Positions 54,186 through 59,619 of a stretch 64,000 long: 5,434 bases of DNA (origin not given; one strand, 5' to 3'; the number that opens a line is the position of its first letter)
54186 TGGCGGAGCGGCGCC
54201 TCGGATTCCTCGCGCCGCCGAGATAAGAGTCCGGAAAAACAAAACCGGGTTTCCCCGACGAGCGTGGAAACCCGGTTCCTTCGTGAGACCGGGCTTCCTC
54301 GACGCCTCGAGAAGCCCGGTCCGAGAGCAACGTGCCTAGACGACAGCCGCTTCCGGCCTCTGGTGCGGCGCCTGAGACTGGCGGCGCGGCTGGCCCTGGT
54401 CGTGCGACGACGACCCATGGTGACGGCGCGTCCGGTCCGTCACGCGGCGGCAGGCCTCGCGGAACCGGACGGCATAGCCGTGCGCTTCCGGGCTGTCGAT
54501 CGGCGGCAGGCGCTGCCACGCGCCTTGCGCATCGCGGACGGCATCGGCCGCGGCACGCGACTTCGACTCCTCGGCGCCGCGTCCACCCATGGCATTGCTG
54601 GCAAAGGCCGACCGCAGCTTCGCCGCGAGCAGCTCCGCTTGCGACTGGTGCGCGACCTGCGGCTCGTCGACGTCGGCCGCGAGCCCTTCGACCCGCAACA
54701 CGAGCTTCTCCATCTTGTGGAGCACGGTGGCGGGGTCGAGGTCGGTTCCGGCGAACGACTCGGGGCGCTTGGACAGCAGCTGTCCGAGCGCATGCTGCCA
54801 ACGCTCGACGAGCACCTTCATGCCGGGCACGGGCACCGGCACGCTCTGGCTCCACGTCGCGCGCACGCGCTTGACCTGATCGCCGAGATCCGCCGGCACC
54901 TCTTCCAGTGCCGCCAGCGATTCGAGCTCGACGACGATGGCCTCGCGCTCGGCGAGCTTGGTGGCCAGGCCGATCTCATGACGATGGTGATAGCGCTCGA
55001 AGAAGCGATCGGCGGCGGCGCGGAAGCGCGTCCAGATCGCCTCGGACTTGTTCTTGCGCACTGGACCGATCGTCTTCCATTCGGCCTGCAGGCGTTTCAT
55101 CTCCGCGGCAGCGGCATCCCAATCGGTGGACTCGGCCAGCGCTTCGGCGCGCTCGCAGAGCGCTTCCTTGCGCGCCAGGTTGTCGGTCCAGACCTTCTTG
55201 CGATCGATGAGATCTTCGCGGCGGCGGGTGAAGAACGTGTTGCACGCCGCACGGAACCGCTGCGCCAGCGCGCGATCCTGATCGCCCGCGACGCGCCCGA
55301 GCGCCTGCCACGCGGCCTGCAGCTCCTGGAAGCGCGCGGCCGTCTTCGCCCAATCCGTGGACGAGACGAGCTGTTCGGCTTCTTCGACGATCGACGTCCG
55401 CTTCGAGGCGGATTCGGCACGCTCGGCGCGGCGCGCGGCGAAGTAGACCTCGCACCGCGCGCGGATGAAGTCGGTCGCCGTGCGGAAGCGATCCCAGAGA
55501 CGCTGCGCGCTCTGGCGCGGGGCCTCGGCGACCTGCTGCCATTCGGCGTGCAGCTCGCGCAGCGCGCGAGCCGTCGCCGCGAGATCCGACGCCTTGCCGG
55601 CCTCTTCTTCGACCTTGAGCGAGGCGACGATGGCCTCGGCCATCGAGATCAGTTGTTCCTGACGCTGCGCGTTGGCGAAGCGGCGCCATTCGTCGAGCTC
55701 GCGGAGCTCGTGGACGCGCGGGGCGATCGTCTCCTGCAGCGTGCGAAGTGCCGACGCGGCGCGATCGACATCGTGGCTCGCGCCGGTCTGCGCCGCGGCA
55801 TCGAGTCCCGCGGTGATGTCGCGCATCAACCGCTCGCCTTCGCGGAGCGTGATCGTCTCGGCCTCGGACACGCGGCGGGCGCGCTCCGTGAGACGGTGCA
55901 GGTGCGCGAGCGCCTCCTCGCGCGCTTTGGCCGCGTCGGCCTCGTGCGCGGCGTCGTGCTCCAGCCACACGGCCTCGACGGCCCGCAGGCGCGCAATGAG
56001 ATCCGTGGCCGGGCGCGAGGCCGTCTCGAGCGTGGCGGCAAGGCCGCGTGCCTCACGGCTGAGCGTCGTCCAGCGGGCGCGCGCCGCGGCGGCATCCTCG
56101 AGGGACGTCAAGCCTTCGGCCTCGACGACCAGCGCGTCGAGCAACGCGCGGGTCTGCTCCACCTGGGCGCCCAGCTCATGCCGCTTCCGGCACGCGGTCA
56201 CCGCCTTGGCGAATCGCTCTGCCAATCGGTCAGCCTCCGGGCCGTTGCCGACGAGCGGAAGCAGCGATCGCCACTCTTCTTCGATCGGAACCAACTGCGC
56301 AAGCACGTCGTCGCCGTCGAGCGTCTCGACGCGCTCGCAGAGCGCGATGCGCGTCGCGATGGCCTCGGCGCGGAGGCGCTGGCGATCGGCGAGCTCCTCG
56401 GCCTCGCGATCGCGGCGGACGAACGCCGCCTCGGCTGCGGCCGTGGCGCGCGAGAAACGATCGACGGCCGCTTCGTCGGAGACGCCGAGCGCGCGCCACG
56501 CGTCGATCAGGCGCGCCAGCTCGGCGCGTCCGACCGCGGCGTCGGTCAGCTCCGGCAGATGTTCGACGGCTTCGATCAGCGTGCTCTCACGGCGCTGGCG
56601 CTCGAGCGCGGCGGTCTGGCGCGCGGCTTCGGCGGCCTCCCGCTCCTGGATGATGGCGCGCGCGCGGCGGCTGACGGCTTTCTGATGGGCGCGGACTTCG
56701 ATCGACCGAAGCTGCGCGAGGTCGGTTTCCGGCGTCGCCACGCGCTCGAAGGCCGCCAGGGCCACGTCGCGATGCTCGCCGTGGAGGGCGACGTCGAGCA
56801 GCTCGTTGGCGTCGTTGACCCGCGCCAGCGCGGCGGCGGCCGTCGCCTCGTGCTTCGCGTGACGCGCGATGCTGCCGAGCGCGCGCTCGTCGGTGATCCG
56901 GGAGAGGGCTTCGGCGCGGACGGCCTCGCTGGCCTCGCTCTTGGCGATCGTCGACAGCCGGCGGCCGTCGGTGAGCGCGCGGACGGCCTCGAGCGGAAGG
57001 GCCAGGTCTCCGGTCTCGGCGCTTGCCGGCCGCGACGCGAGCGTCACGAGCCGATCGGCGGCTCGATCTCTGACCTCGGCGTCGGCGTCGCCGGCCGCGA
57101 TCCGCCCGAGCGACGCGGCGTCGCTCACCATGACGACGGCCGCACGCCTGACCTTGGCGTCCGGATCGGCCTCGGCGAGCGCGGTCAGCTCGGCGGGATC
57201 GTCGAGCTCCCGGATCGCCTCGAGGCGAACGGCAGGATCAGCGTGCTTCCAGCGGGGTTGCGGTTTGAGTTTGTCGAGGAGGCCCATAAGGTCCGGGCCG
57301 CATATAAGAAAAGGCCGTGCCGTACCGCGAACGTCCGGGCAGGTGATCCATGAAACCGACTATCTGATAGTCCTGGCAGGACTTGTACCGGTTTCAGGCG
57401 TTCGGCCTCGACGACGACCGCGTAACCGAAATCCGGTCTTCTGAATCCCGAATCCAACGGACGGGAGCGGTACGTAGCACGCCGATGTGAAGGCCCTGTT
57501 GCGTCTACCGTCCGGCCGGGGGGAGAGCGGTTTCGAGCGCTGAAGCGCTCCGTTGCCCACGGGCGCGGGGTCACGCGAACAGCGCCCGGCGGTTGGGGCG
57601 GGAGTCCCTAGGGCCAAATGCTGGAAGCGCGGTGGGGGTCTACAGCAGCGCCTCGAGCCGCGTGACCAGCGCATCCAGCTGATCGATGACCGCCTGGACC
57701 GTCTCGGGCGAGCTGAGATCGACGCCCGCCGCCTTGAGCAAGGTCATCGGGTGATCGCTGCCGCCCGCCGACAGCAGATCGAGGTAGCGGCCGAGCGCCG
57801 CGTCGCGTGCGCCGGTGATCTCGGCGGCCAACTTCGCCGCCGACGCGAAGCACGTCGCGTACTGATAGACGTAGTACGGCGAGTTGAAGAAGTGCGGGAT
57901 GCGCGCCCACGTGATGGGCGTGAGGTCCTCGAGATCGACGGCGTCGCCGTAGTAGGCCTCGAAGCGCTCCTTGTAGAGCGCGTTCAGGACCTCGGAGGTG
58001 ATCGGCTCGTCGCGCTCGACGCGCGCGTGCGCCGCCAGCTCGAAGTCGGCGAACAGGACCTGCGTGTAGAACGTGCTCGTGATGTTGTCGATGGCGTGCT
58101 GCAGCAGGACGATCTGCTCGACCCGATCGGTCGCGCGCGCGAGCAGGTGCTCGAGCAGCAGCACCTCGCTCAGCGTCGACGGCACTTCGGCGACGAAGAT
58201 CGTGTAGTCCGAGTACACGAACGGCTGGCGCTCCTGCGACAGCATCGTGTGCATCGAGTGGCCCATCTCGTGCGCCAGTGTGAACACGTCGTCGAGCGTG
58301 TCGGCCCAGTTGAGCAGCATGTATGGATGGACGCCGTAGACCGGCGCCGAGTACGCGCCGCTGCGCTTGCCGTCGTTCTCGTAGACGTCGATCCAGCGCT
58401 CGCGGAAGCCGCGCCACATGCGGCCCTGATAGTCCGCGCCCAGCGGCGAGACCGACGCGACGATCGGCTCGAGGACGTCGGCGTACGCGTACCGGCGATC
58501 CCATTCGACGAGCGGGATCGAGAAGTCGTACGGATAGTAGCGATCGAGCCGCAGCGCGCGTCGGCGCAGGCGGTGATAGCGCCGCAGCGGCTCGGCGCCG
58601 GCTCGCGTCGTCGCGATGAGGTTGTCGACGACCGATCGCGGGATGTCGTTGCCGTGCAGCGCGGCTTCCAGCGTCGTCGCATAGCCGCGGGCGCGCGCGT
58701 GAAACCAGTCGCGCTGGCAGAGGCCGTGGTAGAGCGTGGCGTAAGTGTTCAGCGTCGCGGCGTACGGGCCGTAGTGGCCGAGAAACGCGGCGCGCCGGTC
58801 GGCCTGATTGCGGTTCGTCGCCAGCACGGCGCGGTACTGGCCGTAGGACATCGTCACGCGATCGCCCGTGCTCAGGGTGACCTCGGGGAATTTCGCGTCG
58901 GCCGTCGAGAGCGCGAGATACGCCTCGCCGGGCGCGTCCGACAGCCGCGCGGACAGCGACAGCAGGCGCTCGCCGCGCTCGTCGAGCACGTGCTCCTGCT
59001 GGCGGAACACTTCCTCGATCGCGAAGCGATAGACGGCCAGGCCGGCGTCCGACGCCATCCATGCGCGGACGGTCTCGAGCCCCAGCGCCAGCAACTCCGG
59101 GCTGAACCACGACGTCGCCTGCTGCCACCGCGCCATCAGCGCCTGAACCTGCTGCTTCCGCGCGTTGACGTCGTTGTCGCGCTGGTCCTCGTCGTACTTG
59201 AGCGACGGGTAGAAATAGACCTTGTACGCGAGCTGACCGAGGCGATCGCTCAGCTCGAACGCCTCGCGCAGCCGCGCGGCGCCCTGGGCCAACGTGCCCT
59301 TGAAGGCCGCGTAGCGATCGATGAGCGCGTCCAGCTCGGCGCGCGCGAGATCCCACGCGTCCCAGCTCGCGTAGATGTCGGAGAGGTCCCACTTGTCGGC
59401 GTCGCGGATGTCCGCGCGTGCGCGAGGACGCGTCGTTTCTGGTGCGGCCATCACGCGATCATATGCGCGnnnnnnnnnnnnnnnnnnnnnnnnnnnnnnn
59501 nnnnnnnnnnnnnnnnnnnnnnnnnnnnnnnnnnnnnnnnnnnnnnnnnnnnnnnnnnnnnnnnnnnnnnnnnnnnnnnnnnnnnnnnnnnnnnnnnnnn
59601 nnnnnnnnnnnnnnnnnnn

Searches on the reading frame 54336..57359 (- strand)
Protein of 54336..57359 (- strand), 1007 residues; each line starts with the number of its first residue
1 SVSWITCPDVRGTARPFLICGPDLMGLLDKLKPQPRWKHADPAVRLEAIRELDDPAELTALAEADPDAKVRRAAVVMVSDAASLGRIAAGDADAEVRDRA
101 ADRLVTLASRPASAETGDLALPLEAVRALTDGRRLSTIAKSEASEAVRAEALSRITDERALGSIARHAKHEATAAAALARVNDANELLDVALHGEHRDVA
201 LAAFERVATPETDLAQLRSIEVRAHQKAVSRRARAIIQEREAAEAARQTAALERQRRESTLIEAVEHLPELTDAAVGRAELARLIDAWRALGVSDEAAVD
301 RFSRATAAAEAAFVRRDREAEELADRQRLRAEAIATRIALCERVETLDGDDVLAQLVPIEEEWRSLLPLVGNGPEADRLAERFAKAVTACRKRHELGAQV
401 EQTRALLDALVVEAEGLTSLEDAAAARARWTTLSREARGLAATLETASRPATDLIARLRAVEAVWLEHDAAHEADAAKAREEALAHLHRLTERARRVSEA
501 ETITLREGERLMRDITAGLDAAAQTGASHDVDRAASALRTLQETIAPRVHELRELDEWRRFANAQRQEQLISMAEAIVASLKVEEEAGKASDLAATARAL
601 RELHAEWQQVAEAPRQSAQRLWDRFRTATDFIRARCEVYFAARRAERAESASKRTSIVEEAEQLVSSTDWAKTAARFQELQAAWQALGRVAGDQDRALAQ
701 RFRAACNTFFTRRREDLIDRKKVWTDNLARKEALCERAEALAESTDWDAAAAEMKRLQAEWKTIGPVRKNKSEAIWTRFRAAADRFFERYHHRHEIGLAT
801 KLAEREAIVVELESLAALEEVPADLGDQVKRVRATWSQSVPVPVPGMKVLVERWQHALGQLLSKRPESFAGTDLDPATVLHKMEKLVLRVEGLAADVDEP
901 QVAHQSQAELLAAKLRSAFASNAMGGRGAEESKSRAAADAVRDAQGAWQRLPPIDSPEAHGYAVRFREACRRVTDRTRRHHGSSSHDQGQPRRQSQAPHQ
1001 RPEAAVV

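Call 53: search_protein_families(library=pfam, proteins=[window:54336-57359:-], max_evalue=0.0001)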
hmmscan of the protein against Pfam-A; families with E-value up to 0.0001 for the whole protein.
window:54336-57359:- (1007 aa): 1 family
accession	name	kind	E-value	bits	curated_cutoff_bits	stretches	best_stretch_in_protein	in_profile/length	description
PF03993.17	DUF349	-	3.1e-58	194.5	23.9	4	697-769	1-74/75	Domain of Unknown Function (DUF349)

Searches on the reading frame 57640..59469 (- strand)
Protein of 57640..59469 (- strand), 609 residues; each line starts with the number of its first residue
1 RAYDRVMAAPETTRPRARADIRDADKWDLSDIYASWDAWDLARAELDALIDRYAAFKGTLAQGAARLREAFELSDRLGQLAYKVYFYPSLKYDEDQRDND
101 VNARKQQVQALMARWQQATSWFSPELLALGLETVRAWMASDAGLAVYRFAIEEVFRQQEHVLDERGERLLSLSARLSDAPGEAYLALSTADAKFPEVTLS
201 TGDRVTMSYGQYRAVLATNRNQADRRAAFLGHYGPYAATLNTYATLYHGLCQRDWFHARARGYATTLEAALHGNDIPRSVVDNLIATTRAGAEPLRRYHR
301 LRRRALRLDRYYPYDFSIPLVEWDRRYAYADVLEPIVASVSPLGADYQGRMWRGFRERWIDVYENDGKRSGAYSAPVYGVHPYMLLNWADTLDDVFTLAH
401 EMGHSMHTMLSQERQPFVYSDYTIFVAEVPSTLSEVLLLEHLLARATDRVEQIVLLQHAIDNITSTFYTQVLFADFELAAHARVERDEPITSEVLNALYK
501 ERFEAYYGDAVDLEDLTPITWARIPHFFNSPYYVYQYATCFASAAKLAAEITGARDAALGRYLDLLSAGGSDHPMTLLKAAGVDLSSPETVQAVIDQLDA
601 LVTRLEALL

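Call 53: search_protein_families(library=pfam, proteins=[window:57640-59469:-], max_evalue=0.0001)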
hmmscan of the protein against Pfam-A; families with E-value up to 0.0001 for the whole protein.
window:57640-59469:- (609 aa): 2 families
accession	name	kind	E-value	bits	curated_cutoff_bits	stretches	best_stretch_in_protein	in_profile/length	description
PF01432.26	Peptidase_M3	-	8e-67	227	27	1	216-593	2-453/457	Peptidase family M3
PF08439.15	Peptidase_M3_N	-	2e-15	57.2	25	1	125-194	1-70/70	Oligopeptidase F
